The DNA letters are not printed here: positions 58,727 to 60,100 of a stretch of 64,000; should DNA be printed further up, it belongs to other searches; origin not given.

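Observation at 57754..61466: Nucleotide-sugar tailoring set suggesting an amidated or modified uronic or amino sugar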

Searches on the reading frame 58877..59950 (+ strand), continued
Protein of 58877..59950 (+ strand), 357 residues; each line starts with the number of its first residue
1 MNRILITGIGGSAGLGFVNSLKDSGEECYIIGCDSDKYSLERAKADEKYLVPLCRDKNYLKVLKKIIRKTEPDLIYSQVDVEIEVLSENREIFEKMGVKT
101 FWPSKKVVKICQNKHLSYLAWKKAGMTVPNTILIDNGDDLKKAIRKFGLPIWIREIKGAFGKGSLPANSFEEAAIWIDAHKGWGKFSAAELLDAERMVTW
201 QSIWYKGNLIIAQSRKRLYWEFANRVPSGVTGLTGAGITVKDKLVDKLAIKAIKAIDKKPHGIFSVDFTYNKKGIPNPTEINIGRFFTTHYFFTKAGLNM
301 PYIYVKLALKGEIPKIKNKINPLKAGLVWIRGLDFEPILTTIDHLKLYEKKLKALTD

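Call 67: search_protein_families(library=pfam, proteins=[L039:9043-9855:+, L076:9228-9962:+, L023:10009-10761:+, L021:9081-11090:+, L021:7217-7993:+, L049:9755-10618:+, L082:8179-9069:+, L058:8364-9647:+, L042:6945-8162:+, L039:11714-12919:+], max_evalue=0.0001)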
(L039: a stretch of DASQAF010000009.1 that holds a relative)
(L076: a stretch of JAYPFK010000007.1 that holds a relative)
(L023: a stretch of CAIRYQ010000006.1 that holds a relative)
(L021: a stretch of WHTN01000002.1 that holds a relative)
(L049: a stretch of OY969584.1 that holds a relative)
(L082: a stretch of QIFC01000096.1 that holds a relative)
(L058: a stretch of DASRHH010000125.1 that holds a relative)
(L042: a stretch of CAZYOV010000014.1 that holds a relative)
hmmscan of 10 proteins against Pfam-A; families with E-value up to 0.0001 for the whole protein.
L039:9043-9855:+ (270 aa): 7 families
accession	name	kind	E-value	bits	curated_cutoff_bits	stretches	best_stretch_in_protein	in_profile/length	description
PF13489.12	Methyltransf_23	-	1.8e-17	64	27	1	66-214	20-155/164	Methyltransferase domain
PF08241.18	Methyltransf_11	-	1.2e-14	55.1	21.2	1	73-166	1-95/95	Methyltransferase domain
PF13649.12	Methyltransf_25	-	2.9e-11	44.3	27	1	72-162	1-97/97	Methyltransferase domain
PF13847.12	Methyltransf_31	-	5e-11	42.9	27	1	68-170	3-113/145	Methyltransferase domain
PF08242.18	Methyltransf_12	-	7.6e-10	39.8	30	1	73-164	1-98/98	Methyltransferase domain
PF05401.17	NodS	-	2e-09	38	24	1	56-160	27-138/201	Nodulation protein S (NodS)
PF01209.24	Ubie_methyltran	-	3.6e-07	30.2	20.1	1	43-167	31-152/233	ubiE/COQ5 methyltransferase family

L076:9228-9962:+ (244 aa): 5 families
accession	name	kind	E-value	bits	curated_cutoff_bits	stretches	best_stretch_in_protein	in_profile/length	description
PF13489.12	Methyltransf_23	-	1.4e-13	51.3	27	1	51-195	27-161/164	Methyltransferase domain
PF08242.18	Methyltransf_12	-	1.3e-09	39.1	30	1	52-138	2-97/98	Methyltransferase domain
PF08241.18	Methyltransf_11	-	8.7e-09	36.4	21.2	1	52-141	2-95/95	Methyltransferase domain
PF05219.18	DREV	-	1.4e-06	28.1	26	1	52-142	100-187/265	DREV methyltransferase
PF13649.12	Methyltransf_25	-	3.5e-05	24.8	27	1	52-137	3-97/97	Methyltransferase domain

L023:10009-10761:+ (250 aa): 4 families
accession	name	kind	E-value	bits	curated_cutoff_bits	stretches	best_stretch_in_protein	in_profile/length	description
PF13489.12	Methyltransf_23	-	6.2e-14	52.5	27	1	59-204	29-163/164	Methyltransferase domain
PF08241.18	Methyltransf_11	-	8.9e-09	36.3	21.2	1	59-147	3-94/95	Methyltransferase domain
PF08242.18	Methyltransf_12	-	3.8e-07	31.2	30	1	59-145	3-97/98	Methyltransferase domain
PF13649.12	Methyltransf_25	-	9.6e-06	26.7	27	1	59-144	4-97/97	Methyltransferase domain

L021:9081-11090:+ (669 aa): 4 families
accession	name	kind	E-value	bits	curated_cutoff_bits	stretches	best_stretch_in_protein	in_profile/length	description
PF13419.12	HAD_2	-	1.8e-15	58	23.8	1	9-183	2-178/178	Haloacid dehalogenase-like hydrolase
PF01522.26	Polysacc_deac_1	-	8.1e-11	42.4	23.1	1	278-377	22-123/124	Polysaccharide deacetylase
PF00702.32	Hydrolase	-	2.5e-09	38.2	26.4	1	7-177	3-191/191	haloacid dehalogenase-like hydrolase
PF13242.12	Hydrolase_like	-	8.4e-08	32.5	22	1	160-207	24-74/75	HAD-hyrolase-like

L021:7217-7993:+ (258 aa): 2 families
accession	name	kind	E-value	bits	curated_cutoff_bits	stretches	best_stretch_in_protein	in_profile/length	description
PF00486.34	Trans_reg_C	-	8.7e-23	80.6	26.2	1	150-225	2-77/77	Transcriptional regulatory protein, C terminal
PF00072.30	Response_reg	-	1.1e-09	38.9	30.2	1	7-114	1-110/111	Response regulator receiver domain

L049:9755-10618:+ (287 aa): 0 families

L082:8179-9069:+ (296 aa): 1 family
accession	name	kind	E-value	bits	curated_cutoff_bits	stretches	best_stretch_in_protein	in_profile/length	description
PF02397.22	Bac_transf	-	3.2e-60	203.1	27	1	94-290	1-178/179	Bacterial sugar transferase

L058:8364-9647:+ (427 aa): 1 family
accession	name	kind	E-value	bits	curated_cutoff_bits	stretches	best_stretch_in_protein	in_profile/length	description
PF01522.26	Polysacc_deac_1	-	2.4e-08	34.4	23.1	1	40-138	23-123/124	Polysaccharide deacetylase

L042:6945-8162:+ (405 aa): 3 families
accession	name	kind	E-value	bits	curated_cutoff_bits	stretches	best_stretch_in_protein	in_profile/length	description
PF13524.12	Glyco_trans_1_2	-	3.9e-08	33.8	25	1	246-393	5-142/144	Glycosyl transferase-like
PF00534.26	Glycos_transf_1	-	4.4e-07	30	26.4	1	277-378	72-171/172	Glycosyl transferases group 1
PF13692.12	Glyco_trans_1_4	-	7.2e-07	30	27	1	275-364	56-141/142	Glycosyl transferases group 1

L039:11714-12919:+ (401 aa): 4 families
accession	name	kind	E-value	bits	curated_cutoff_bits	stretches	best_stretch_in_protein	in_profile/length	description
PF13489.12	Methyltransf_23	-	2.1e-15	57.3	27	1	131-309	5-163/164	Methyltransferase domain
PF08241.18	Methyltransf_11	-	7.5e-07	30.1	21.2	1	155-253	1-94/95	Methyltransferase domain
PF08242.18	Methyltransf_12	-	5.6e-05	24.2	30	0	155-252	1-98/98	Methyltransferase domain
PF13649.12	Methyltransf_25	-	9e-05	23.5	27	0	155-246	2-93/97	Methyltransferase domain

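Call 73: find_encoding_contigs(protein=P0003, flank=10000, max_places=1)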
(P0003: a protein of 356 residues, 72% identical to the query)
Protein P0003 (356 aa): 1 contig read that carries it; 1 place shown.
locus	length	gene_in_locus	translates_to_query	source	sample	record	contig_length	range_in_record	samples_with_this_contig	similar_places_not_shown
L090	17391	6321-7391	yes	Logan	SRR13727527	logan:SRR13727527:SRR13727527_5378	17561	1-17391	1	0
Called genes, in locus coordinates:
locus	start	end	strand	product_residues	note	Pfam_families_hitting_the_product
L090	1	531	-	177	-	?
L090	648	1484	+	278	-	PF00535:Glycos_transf_2, PF10111:Glyco_tranf_2_2, PF13641:Glyco_tranf_2_3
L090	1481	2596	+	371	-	PF20706:GT4-conflict (faint), PF13439:Glyco_transf_4, PF13579:Glyco_trans_4_4, PF00534:Glycos_transf_1, PF13692:Glyco_trans_1_4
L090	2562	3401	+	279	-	PF01209:Ubie_methyltran, PF02353:CMAS, PF13489:Methyltransf_23, PF07021:MetW, PF13649:Methyltransf_25, PF13847:Methyltransf_31, PF08241:Methyltransf_11, PF08242:Methyltransf_12, +2 more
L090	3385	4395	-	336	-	PF01408:GFO_IDH_MocA, PF02894:GFO_IDH_MocA_C, PF22725:GFO_IDH_MocA_C3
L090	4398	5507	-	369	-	PF00155:Aminotran_1_2, PF01041:DegT_DnrJ_EryC1, PF01053:Cys_Met_Meta_PP (weak)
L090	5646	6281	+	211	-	PF00702:Hydrolase, PF13419:HAD_2, PF13242:Hydrolase_like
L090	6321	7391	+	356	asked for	PF21360:PylC-like_N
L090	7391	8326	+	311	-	PF01073:3Beta_HSD, PF01370:Epimerase, PF02719:Polysacc_synt_2 (weak), PF07993:NAD_binding_4 (weak), PF13460:NAD_binding_10 (weak), PF16363:GDP_Man_Dehyd, PF04321:RmlD_sub_bind (weak)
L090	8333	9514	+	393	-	PF00155:Aminotran_1_2, PF01041:DegT_DnrJ_EryC1, PF01053:Cys_Met_Meta_PP, PF01212:Beta_elim_lyase (weak)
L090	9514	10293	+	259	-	PF13302:Acetyltransf_3 (weak), PF13420:Acetyltransf_4 (weak), PF00583:Acetyltransf_1, PF13673:Acetyltransf_10, PF13508:Acetyltransf_7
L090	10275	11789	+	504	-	-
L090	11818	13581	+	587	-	PF02543:Carbam_trans_N, PF22521:HypF_C_2 (weak), PF16861:Carbam_trans_C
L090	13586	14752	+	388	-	PF01041:DegT_DnrJ_EryC1, PF00155:Aminotran_1_2 (weak)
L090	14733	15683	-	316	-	PF01073:3Beta_HSD, PF01370:Epimerase, PF02719:Polysacc_synt_2, PF04321:RmlD_sub_bind, PF07993:NAD_binding_4, PF13460:NAD_binding_10 (weak), PF16363:GDP_Man_Dehyd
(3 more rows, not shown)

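Call 74: find_encoding_contigs(protein=P0002, flank=8000, max_places=1)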
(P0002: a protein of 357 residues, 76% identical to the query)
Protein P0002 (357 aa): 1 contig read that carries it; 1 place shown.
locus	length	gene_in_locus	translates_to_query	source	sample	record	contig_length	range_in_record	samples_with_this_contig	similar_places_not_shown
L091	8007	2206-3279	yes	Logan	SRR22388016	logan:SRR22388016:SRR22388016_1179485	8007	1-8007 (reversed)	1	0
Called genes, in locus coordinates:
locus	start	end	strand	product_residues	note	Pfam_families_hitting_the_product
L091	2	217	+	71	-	?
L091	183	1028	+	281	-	PF01209:Ubie_methyltran, PF02353:CMAS, PF13489:Methyltransf_23, PF07021:MetW, PF13649:Methyltransf_25, PF13847:Methyltransf_31, PF08241:Methyltransf_11, PF08242:Methyltransf_12, +2 more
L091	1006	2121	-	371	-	PF01053:Cys_Met_Meta_PP (weak), PF01041:DegT_DnrJ_EryC1, PF00155:Aminotran_1_2, PF00266:Aminotran_5 (weak)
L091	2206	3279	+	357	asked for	PF21360:PylC-like_N, PF08443:RimK (weak)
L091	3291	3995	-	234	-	PF13489:Methyltransf_23, PF05219:DREV (weak), PF13649:Methyltransf_25, PF13847:Methyltransf_31, PF08241:Methyltransf_11, PF08242:Methyltransf_12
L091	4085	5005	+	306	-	PF01073:3Beta_HSD, PF01370:Epimerase, PF02719:Polysacc_synt_2, PF04321:RmlD_sub_bind (weak), PF07993:NAD_binding_4 (weak), PF16363:GDP_Man_Dehyd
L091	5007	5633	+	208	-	PF00702:Hydrolase, PF13419:HAD_2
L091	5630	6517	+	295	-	PF00535:Glycos_transf_2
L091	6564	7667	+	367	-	PF00155:Aminotran_1_2 (weak), PF01041:DegT_DnrJ_EryC1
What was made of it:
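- The closest relatives (72-76% identity) have DegT adjacent (calls 73, 74).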
